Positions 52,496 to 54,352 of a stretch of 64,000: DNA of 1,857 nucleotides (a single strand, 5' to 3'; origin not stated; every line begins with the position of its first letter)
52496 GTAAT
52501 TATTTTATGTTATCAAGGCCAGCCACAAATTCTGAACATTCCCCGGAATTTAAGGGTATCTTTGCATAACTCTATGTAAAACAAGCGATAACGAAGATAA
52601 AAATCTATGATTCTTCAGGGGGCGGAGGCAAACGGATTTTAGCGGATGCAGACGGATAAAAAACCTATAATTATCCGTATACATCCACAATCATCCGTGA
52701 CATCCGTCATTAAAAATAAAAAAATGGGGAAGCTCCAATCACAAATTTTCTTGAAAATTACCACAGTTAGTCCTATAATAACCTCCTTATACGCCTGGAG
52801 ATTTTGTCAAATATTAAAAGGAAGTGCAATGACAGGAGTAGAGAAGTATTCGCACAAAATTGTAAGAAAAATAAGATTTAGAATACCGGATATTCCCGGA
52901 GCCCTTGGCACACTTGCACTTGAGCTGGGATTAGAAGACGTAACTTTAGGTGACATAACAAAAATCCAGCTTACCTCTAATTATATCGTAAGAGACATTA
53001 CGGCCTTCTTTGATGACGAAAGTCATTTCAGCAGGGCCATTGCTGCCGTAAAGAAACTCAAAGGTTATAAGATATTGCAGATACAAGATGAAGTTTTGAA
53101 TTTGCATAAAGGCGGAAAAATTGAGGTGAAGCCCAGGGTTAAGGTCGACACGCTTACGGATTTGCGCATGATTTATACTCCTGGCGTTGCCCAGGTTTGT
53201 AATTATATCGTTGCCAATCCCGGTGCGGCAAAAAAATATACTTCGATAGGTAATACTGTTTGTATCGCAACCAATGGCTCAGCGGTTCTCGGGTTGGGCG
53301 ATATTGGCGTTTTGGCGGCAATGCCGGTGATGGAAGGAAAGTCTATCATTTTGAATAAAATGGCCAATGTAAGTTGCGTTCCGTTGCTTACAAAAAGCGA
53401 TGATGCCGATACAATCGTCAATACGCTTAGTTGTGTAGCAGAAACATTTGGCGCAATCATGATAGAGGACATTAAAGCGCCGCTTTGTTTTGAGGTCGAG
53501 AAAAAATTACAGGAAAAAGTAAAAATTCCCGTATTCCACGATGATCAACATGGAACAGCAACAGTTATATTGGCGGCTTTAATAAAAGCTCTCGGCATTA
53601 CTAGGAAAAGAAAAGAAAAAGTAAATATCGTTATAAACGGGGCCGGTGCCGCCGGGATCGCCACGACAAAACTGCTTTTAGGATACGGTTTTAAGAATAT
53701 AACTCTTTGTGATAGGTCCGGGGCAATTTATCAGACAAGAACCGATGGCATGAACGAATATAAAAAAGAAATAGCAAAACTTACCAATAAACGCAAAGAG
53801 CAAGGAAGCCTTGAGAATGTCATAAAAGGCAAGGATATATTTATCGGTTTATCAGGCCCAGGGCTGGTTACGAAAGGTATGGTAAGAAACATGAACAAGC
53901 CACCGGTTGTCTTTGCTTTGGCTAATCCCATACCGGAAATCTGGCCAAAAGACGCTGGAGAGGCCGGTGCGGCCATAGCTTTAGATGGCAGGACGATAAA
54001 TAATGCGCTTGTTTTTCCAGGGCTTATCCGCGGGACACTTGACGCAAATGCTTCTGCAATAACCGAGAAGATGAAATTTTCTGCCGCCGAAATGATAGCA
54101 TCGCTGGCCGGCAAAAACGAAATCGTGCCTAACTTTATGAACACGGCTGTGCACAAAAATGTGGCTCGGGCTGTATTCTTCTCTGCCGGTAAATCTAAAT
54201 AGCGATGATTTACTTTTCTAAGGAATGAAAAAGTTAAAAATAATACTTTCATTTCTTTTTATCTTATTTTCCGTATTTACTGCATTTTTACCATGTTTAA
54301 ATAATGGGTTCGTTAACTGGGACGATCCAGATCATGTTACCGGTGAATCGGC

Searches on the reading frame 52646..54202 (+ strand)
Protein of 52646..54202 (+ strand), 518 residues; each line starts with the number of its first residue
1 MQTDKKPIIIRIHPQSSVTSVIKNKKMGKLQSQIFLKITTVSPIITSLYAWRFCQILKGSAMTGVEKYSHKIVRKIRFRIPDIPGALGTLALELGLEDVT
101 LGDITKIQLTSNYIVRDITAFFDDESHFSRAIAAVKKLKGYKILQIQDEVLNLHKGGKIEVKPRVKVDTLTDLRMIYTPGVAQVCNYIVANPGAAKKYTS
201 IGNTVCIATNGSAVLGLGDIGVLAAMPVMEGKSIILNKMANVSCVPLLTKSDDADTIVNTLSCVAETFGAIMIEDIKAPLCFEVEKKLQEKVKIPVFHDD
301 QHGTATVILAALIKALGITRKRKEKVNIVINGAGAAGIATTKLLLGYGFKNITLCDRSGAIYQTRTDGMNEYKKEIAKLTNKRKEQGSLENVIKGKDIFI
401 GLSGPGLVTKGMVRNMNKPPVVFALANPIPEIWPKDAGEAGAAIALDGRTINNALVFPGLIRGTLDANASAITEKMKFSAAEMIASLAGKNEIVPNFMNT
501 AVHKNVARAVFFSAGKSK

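Call 25: find_encoding_contigs(protein=window:52829-54199:+, flank=10000, max_places=10)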
Protein seq(457 aa) (457 aa): no gene with exactly this product is on record in the collection.

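Call 27: find_related_loci(query=window:52829-54199:+, collection=genome_contigs, flank=10000)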
Query seq(457 aa) (457 aa) in genome_contigs; peptide patterns used: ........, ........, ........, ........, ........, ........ (x = any residue, [..] = any of these).
600 stretches matched a pattern (row limit reached: there are more); 599 encode a relative of the query (tblastn E <= 1e-3); the best 80 are kept; 80 distinct loci.
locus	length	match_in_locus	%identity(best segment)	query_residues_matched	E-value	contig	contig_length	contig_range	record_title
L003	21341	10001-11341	67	3-449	0e+0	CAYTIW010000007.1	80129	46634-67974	MAG TPA_asm: uncultured Planctomycetales bacterium isolate binchicken_co115_236 genome assembly, contig: NODE_581_length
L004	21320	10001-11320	66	4-443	0e+0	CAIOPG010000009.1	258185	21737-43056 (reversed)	MAG: Candidatus Omnitrophica bacterium isolate Umea1p4_bin-199 genome assembly, contig: bin-199:09/20, whole genome shot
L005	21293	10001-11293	44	15-441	4e-117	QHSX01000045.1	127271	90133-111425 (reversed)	MAG: Candidatus Rokuibacteriota bacterium isolate AR20 14_0929_02_40cm_scaffold_19_curated, whole genome shotgun sequenc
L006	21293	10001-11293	43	15-441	6e-114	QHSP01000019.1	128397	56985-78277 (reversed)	MAG: Candidatus Rokuibacteriota bacterium isolate AR28 14_1009_16_30cm_scaffold_39_curated, whole genome shotgun sequenc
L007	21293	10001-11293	44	15-441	8e-114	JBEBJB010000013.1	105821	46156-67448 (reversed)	MAG: Pyrinomonadaceae bacterium isolate SF1_8 NODE_66_length_105821_cov_6.951108, whole genome shotgun sequence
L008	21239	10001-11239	43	46-456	8e-113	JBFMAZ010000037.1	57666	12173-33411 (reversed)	MAG: Thermodesulfobacteriota bacterium isolate MAG151 MAG151_37, whole genome shotgun sequence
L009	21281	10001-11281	44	18-441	3e-111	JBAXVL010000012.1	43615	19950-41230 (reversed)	MAG: Actinomycetota bacterium isolate ELA686 MAG686_12, whole genome shotgun sequence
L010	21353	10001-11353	43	15-456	3e-111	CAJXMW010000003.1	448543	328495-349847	MAG TPA_asm: uncultured Aliifodinibius sp. isolate SRR6201609_bin.26_MetaBAT_v2.12.1_MAG genome assembly, contig: NODE_1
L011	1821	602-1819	45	18-420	3e-118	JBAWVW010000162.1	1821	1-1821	MAG: Actinomycetes bacterium isolate ELA021 MAG021_162, whole genome shotgun sequence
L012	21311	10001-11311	44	8-438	3e-110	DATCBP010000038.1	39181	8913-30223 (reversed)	MAG TPA_asm: Gaiellaceae bacterium isolate SMAG_U7676 k141_343653, whole genome shotgun sequence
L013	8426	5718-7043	43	13-449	1e-108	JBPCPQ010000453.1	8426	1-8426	MAG: Pyrinomonadaceae bacterium isolate TH_ant_mag_186 S1Ck127_228432_flag_0_multi_8.1406_len_8426, whole genome shotgun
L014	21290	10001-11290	44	15-441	3e-108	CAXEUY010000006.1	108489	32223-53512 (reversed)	MAG TPA_asm: uncultured Microthrixaceae bacterium isolate ERR599013_concoct_60 genome assembly, contig: ERZ838699.14, wh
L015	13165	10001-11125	47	86-449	5e-108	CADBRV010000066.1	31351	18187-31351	MAG: uncultured Lachnospiraceae bacterium isolate RUG14243 genome assembly, contig: RUG14243_asm_66, whole genome shotgu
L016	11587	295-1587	44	15-441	2e-107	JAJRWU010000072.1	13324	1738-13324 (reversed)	MAG: Planctomycetota bacterium isolate Dive96_bin2.57 k141_930370, whole genome shotgun sequence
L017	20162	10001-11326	41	3-441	2e-107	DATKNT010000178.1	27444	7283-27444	MAG TPA_asm: Gaiellaceae bacterium isolate SMAG_U14744 k141_5281659, whole genome shotgun sequence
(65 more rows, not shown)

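Call 32: list_cluster_members(proteins=[window:52570-52656:+, window:46740-46856:+, window:63770-63865:+, window:46647-46784:-, window:63677-63814:-, window:52553-52690:-, window:46736-46831:-, window:52573-52656:+, window:52576-52656:+, window:52646-54202:+])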
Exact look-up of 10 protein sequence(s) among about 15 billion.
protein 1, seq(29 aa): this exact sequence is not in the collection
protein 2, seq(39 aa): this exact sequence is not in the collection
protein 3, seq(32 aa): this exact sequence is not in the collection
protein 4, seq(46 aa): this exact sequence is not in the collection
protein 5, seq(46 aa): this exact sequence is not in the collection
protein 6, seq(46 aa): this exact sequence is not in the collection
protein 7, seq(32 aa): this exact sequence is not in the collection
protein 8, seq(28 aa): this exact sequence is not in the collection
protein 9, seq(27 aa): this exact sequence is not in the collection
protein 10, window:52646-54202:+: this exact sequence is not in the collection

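Call 49: find_homologous_proteins(query=window:52829-54199:+, max_evalue=1e-100)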
Query seq(457 aa) (457 aa): 3354 proteins with E <= 1e-100 among 8000 candidates; the best 120 are listed.
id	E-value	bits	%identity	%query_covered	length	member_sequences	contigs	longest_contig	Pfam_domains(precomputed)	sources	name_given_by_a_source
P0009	1.2e-295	998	100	100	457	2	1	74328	PF00390.25,PF03949.22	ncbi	-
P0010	7.2e-252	854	84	100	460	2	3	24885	PF00390.25,PF03949.22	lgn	-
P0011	2.4e-250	849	84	100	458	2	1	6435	PF00390.25,PF03949.22,PF01262.28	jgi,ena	-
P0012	3.1e-246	835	81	100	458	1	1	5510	PF00390.25,PF03949.22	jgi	jgi:malate dehydrogenase (oxaloacetate-decarboxylating)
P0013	3.8e-246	835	82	100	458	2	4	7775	PF00390.25,PF03949.22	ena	-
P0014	4.0e-244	828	81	99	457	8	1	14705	PF00390.25,PF03949.22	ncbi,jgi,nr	ncbi:MAG: NAD-dependent malic enzyme [Candidatus Omnitrophica bacterium]|jgi:malate dehydrogenase (o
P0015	9.8e-243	824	81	99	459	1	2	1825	PF00390.25,PF03949.22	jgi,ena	-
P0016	2.7e-242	822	83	99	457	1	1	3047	PF00390.25,PF03949.22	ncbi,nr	ncbi:MAG: NAD-dependent malic enzyme [Candidatus Omnitrophica bacterium]|nr:NAD-dependent malic enzy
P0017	1.1e-241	820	81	99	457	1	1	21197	PF00390.25,PF03949.22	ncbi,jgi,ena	ncbi:MAG: malic enzyme-like NAD(P)-binding protein [Candidatus Omnitrophota bacterium]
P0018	1.5e-240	817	79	100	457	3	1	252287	PF00390.25,PF03949.22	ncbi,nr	ncbi:MAG: NAD-dependent malic enzyme [Candidatus Omnitrophica bacterium]|nr:NAD-dependent malic enzy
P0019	2.1e-240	816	83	99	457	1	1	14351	PF00390.25,PF03949.22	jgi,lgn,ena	-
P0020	5.2e-240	815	80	100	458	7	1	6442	PF00390.25,PF03949.22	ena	-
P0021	1.1e-239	814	80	100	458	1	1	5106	PF00390.25,PF03949.22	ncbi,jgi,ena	ncbi:MAG: malic enzyme-like NAD(P)-binding protein [Candidatus Omnitrophota bacterium]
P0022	4.0e-236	802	79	100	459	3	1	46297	PF00390.25,PF03949.22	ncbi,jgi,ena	ncbi:MAG: malic enzyme-like NAD(P)-binding protein [Candidatus Omnitrophota bacterium]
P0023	1.5e-235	800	79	97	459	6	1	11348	PF00390.25,PF03949.22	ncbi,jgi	-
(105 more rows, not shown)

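Call 51: find_encoding_contigs(protein=P0010, flank=10000, max_places=5)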
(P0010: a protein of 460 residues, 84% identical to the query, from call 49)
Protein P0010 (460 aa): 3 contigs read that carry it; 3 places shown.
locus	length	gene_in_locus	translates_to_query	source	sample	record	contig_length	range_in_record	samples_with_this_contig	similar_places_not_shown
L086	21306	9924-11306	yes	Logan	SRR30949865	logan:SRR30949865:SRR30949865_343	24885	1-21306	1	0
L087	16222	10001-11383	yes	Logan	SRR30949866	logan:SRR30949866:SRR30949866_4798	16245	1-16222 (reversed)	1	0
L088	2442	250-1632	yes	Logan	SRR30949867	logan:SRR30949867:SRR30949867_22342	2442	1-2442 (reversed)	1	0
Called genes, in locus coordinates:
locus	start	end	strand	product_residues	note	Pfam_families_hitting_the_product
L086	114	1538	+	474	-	PF00270:DEAD, PF04851:ResIII (weak), PF00271:Helicase_C, PF23477:zf_Tbcl_2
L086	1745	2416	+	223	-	PF01169:GDT1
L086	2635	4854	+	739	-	PF00982:Glyco_transf_20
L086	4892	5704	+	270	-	PF02358:Trehalose_PPase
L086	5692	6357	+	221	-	PF19027:DUF5752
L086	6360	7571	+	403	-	PF21269:TreT_GT1, PF00534:Glycos_transf_1, PF20706:GT4-conflict (weak), PF13692:Glyco_trans_1_4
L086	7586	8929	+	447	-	PF00654:Voltage_CLC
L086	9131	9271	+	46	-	-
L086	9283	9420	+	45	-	-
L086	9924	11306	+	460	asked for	PF00390:malic, PF03949:Malic_M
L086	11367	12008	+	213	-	PF09335:VTT_dom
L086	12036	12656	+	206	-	PF00881:Nitroreductase, PF14512:TM1586_NiRdase (weak)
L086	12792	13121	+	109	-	-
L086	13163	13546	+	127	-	PF04126:Cyclophil_like, PF18050:Cyclophil_like2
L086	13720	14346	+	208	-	PF01865:PhoU_div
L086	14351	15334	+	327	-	PF01384:PHO4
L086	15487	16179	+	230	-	PF00072:Response_reg, PF00486:Trans_reg_C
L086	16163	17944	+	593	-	PF23846:Cache_WalK (faint), PF00672:HAMP, PF00989:PAS, PF13188:PAS_8 (faint), PF08448:PAS_4, PF13426:PAS_9, PF00512:HisKA, PF02518:HATPase_c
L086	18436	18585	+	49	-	-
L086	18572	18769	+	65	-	-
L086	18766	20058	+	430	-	PF16930:Porin_5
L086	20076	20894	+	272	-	PF12849:PBP_like_2, PF01547:SBP_bac_1, PF13531:SBP_bac_11, PF12727:PBP_like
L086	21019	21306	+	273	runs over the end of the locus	PF00528:BPD_transp_1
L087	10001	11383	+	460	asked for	PF00390:malic, PF03949:Malic_M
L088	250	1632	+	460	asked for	PF00390:malic, PF03949:Malic_M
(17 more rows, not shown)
